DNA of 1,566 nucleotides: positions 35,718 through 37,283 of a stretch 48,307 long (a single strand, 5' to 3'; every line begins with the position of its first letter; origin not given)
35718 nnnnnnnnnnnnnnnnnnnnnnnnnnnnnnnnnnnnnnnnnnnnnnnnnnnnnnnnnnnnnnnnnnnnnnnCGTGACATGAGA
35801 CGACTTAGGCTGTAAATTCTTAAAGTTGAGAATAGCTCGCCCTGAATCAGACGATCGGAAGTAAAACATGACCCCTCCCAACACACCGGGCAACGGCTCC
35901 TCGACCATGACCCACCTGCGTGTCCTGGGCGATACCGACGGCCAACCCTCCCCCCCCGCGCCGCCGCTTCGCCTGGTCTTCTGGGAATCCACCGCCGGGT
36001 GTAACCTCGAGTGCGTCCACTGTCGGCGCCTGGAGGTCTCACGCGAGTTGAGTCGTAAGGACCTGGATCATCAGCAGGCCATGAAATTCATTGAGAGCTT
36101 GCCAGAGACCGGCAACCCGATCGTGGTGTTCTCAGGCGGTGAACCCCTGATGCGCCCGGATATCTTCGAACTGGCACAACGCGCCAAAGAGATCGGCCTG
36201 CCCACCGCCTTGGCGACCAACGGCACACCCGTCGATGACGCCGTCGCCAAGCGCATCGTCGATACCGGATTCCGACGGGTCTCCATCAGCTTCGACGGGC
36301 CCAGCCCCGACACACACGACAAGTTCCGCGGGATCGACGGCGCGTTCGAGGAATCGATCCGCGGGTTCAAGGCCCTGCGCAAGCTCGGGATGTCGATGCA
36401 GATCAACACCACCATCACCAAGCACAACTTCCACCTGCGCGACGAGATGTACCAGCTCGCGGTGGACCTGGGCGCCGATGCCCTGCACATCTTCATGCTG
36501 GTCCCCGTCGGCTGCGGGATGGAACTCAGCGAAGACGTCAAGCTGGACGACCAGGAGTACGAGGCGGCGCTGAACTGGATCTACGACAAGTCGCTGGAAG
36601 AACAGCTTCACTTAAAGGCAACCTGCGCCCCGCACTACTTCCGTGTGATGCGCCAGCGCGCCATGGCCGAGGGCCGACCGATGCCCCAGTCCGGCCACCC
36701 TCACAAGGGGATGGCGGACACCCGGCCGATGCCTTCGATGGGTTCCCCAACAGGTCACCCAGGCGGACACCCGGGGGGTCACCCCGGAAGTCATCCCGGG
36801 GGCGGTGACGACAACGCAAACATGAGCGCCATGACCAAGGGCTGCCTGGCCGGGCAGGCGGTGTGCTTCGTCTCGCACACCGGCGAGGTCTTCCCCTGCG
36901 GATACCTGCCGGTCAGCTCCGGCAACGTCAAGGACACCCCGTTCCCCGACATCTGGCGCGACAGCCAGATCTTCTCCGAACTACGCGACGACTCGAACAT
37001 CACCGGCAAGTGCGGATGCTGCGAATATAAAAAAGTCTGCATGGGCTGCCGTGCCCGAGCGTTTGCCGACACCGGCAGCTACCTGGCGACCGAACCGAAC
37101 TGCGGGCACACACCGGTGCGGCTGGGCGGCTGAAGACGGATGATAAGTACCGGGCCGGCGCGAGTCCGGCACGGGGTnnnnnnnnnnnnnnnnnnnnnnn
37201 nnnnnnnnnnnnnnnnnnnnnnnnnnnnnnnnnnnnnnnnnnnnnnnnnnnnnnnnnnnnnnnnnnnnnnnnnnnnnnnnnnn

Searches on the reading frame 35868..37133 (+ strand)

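Call 11: search_protein_families(library=pfam, proteins=[window:35868-37133:+], max_evalue=0.001)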
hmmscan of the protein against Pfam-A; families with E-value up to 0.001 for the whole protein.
window:35868-37133:+ (421 aa): 3 families
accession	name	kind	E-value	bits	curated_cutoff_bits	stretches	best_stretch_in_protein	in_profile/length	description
PF04055.27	Radical_SAM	-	1.8e-25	90.5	29.5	1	40-196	2-164/166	Radical SAM superfamily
PF13353.11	Fer4_12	-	3.1e-08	34.5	22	1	35-128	7-100/137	4Fe-4S single cluster domain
PF13186.11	SPASM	-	4e-07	30.7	21.5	1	326-385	1-66/67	Iron-sulfur cluster-binding domain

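Call 66: search_protein_families(library=ncbifam, proteins=[window:35868-37133:+], max_evalue=0.001)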
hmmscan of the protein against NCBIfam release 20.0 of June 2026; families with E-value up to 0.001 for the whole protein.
window:35868-37133:+ (421 aa): 77 families (the best 25 are shown)
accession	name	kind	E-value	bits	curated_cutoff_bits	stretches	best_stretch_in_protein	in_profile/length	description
TIGR04545.1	rSAM_ahbD_hemeb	equivalog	1.1e-130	436.1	500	2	36-282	1-245/339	heme b synthase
TIGR04053.2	TIGR04053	equivalog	4.7e-97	325.5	395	2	36-281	9-253/366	TIGR04053 family radical SAM/SPASM domain-containing protein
TIGR04055.1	rSAM_NirJ2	equivalog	7.3e-90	301.8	500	2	36-266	1-228/326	putative heme d1 biosynthesis radical SAM protein NirJ2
TIGR04051.1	rSAM_NirJ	equivalog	2.9e-56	190.9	515.45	2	36-246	3-210/354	heme d1 biosynthesis radical SAM protein NirJ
TIGR04347.1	pseudo_SAM_Halo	equivalog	1.6e-53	182.4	525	2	36-245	39-245/390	TIGR04347 family pseudo-SAM/SPASM protein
TIGR04054.1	rSAM_NirJ1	equivalog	7.9e-53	179.4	650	2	36-244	37-242/387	putative heme d1 biosynthesis radical SAM protein NirJ1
TIGR04546.1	rSAM_ahbC_deAc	equivalog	5.1e-50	170.4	650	2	36-243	40-244/390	12,18-didecarboxysiroheme deacetylase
TIGR04303.1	GeoRSP_rSAM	equivalog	5.1e-47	161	400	2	37-233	7-199/325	GeoRSP system radical SAM/SPASM protein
TIGR03962.1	mycofact_rSAM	equivalog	5.5e-47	160.6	265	2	37-241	14-215/339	mycofactocin radical SAM maturase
TIGR02109.1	PQQ_syn_pqqE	equivalog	1.7e-40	139.1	381.35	2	32-209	5-180/358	pyrroloquinoline quinone biosynthesis protein PqqE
NF050035.1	rSAM_WgK_link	exception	4.4e-39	134.5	650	2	41-219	15-192/367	radical SAM/SPASM peptide maturase WgkB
NF045574.1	sacti_mat_StsB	exception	1.3e-35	123.1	625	1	29-237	90-295/466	StsB family radical SAM/SPASM domain sactipeptide maturase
TIGR04133.1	rSAM_w_lipo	hypoth_equivalog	1.5e-35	122.8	425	1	33-254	22-244/350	TIGR04133 family radical SAM/SPASM protein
TIGR04251.1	SCM_rSAM_ScmF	equivalog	2.2e-34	119.4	400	1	33-223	2-194/353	SynChlorMet cassette radical SAM/SPASM protein ScmF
TIGR04250.1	SCM_rSAM_ScmE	equivalog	1.2e-31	110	400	1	40-281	8-248/358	SynChlorMet cassette radical SAM/SPASM protein ScmE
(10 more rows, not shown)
